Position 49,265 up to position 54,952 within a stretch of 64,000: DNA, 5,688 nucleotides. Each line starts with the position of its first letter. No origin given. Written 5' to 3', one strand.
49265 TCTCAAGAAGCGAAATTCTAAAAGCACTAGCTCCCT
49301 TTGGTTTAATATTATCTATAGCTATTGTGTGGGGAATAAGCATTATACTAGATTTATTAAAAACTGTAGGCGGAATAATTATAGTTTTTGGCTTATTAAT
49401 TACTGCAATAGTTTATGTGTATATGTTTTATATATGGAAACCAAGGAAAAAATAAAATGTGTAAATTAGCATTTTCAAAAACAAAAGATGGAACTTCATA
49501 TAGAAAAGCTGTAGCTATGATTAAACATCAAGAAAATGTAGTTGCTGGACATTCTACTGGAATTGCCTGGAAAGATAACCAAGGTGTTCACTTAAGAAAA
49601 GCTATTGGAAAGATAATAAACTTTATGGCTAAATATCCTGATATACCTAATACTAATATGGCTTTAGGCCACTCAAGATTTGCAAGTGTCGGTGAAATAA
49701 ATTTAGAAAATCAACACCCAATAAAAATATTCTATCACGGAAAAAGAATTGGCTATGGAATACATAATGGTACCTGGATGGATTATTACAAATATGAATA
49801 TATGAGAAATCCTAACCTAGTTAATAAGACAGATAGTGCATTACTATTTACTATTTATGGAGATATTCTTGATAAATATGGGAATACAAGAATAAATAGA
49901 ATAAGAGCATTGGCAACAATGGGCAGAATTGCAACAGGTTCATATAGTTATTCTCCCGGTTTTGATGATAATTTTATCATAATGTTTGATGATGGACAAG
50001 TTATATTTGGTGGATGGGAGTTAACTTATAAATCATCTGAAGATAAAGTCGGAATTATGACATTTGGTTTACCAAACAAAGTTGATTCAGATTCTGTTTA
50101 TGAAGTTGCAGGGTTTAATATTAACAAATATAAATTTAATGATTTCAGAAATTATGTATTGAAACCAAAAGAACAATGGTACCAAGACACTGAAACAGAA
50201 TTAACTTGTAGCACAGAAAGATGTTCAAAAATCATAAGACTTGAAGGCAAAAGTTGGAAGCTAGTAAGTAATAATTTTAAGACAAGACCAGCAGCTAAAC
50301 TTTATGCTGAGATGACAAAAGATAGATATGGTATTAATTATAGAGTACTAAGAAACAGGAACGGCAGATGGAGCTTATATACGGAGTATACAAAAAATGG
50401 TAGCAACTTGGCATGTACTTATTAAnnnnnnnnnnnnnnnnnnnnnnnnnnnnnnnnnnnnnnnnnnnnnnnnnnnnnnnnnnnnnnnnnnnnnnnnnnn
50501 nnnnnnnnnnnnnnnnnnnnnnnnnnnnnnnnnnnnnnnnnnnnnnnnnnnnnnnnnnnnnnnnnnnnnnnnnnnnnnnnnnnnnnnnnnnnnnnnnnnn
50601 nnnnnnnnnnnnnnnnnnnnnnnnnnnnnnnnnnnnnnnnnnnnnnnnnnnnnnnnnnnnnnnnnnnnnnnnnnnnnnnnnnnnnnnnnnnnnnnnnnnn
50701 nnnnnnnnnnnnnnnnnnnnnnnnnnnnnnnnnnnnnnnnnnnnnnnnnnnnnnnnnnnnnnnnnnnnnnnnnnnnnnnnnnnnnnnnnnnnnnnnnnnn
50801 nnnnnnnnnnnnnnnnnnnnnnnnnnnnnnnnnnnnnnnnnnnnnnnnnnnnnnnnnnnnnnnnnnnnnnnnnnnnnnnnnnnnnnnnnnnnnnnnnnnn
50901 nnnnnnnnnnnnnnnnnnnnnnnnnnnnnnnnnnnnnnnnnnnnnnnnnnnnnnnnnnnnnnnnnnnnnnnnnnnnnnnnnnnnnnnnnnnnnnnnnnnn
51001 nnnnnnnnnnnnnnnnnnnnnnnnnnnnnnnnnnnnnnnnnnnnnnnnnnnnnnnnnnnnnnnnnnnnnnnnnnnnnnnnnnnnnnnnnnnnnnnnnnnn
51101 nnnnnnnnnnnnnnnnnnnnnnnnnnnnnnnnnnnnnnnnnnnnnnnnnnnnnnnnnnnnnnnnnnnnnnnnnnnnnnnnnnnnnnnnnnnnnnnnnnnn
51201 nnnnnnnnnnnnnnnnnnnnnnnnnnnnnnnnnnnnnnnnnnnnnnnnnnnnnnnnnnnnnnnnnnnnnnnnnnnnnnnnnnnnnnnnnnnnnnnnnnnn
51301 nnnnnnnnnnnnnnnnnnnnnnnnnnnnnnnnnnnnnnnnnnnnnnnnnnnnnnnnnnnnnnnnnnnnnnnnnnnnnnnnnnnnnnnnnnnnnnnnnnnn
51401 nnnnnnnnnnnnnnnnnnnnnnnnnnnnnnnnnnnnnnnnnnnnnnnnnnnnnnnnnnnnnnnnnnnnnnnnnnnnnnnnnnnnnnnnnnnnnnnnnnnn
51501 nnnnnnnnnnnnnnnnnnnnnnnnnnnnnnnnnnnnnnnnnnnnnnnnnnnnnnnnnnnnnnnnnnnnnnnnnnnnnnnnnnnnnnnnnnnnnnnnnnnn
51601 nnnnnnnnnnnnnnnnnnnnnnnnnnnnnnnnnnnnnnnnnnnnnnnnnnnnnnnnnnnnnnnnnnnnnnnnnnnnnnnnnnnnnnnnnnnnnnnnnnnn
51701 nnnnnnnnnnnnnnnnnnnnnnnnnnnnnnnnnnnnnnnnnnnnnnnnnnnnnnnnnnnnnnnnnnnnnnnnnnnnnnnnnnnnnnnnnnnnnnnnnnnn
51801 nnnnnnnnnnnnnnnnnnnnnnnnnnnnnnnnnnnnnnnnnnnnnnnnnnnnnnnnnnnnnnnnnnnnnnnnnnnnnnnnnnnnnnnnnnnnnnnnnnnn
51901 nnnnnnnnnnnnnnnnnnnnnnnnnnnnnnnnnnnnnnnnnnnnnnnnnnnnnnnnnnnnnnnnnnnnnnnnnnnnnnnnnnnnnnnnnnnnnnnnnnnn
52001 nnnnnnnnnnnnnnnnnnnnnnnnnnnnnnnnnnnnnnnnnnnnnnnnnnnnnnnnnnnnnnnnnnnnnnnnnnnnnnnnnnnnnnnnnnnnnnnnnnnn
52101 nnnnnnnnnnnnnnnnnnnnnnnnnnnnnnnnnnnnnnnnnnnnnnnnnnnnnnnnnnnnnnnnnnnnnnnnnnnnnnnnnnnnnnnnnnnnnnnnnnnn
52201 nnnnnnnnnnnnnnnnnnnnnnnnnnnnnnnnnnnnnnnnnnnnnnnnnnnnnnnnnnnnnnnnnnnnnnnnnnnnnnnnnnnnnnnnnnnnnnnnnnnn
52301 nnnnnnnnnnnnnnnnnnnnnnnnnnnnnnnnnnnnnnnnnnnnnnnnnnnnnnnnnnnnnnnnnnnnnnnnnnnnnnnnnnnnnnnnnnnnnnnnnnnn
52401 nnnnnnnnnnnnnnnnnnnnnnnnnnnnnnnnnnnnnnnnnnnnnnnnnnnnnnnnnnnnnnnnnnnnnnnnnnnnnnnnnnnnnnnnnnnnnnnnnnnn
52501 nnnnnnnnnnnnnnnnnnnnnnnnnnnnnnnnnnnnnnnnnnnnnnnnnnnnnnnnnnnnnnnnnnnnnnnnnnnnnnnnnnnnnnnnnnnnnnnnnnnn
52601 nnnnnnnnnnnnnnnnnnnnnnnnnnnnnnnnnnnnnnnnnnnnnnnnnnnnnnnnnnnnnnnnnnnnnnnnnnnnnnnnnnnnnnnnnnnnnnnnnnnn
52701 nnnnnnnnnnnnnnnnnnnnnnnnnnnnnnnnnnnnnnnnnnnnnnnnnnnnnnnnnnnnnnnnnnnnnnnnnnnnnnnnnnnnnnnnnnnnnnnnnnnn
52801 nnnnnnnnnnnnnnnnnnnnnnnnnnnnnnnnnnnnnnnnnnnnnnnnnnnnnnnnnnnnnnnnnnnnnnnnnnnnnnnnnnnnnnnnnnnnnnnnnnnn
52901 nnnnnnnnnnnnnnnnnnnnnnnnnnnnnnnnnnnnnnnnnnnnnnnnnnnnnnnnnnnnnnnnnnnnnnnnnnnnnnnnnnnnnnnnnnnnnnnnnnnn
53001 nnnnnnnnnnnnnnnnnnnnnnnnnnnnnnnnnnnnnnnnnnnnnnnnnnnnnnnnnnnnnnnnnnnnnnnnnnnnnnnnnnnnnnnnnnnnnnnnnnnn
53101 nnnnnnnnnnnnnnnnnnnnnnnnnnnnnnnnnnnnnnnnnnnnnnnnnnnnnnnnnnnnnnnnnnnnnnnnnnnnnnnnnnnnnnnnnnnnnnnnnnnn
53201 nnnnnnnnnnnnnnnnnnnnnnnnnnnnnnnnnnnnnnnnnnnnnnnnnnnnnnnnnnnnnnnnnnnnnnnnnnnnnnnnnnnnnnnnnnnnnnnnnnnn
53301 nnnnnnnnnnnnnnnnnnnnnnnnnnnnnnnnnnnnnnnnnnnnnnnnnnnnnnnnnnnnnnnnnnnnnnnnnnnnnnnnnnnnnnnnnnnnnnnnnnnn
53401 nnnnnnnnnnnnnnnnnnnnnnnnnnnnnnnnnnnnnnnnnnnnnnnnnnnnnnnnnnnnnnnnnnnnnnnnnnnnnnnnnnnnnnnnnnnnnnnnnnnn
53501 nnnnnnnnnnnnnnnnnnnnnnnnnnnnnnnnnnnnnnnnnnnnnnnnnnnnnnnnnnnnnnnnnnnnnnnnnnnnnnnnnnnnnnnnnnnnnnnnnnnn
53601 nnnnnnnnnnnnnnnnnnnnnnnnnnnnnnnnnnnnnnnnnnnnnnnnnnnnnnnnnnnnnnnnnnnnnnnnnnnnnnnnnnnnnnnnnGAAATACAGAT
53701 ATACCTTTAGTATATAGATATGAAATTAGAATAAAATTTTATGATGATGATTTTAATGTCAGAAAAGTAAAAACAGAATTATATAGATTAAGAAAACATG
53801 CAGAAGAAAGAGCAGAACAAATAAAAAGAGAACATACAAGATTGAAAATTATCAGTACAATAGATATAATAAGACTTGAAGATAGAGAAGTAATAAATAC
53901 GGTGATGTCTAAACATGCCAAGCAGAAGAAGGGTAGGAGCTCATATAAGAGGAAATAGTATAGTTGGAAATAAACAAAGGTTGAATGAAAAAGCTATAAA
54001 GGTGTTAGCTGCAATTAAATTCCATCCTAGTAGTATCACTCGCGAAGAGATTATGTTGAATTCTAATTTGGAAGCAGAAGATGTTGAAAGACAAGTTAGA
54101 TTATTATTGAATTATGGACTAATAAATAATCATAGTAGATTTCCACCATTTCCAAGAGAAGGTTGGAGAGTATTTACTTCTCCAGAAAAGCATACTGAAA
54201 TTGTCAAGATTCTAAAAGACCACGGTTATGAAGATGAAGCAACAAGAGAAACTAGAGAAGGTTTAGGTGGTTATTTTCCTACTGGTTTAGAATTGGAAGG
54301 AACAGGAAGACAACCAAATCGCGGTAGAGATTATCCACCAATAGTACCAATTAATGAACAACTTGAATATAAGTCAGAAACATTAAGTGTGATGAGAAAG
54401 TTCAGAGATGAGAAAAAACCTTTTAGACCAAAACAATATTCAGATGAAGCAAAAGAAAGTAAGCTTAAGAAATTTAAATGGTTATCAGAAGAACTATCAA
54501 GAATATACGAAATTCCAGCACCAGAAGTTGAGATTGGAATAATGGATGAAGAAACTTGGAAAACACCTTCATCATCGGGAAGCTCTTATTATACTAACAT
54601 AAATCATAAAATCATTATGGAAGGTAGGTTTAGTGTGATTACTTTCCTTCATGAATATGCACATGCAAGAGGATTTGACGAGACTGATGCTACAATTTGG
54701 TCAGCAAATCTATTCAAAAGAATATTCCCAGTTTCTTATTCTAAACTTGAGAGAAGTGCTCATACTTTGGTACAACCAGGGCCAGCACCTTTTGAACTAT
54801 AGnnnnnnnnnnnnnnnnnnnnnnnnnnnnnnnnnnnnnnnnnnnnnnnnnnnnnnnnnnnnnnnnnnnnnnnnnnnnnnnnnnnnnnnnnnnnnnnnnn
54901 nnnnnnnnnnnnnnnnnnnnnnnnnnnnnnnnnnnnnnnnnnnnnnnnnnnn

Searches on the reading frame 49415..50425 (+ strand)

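Call 8: search_protein_families(library=pfam, proteins=[window:49415-50425:+], max_evalue=0.01)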
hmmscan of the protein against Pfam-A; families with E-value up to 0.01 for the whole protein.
window:49415-50425:+ (336 aa): 2 families
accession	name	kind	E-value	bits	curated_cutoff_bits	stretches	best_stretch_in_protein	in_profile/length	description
PF13522.11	GATase_6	-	0.00011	22.6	27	1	80-164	10-89/130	Glutamine amidotransferase domain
PF13230.11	GATase_4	-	0.00011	21.7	23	1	66-164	59-153/272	Glutamine amidotransferases class-II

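Call 9: search_protein_families(library=phrogs, proteins=[window:49415-50425:+], max_evalue=0.01)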
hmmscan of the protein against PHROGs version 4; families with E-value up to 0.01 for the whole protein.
window:49415-50425:+ (336 aa): 6 families
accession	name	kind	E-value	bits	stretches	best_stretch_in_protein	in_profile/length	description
phrog_26360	-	unknown function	2e-12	48.1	1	15-123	1-106/191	-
phrog_4736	-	other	5.3e-08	33.7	1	45-124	32-113/498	L-glutamine-D-fructose-6-phosphate aminotransferase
phrog_13070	-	unknown function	1.9e-05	25.1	1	69-166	62-156/255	-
phrog_13807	-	unknown function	3.4e-05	23.4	1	47-178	31-160/609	-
phrog_18128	-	other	0.00027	21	1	27-123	13-111/437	aminotransferase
phrog_26846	-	unknown function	0.0054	16.4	1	45-171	29-158/502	-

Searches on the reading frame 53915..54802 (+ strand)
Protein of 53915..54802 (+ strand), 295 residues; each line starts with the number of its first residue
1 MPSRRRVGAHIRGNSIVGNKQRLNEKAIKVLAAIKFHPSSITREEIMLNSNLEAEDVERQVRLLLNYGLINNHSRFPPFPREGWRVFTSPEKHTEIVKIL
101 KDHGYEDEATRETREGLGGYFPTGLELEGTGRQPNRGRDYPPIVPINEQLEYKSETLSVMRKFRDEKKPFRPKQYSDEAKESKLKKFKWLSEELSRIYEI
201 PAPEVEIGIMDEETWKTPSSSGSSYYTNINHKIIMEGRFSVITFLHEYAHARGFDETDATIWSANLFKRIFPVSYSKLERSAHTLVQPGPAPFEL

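Call 8: search_protein_families(library=pfam, proteins=[window:53915-54802:+], max_evalue=0.01)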
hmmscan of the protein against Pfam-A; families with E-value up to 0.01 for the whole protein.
window:53915-54802:+ (295 aa): 0 families

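Call 9: search_protein_families(library=phrogs, proteins=[window:53915-54802:+], max_evalue=0.01)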
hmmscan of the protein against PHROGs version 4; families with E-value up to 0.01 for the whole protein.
window:53915-54802:+ (295 aa): 1 family
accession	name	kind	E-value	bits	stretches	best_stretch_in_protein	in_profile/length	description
phrog_12156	-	DNA, RNA and nucleotide metabolism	0.0014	18.4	1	14-73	412-470/485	DNA helicase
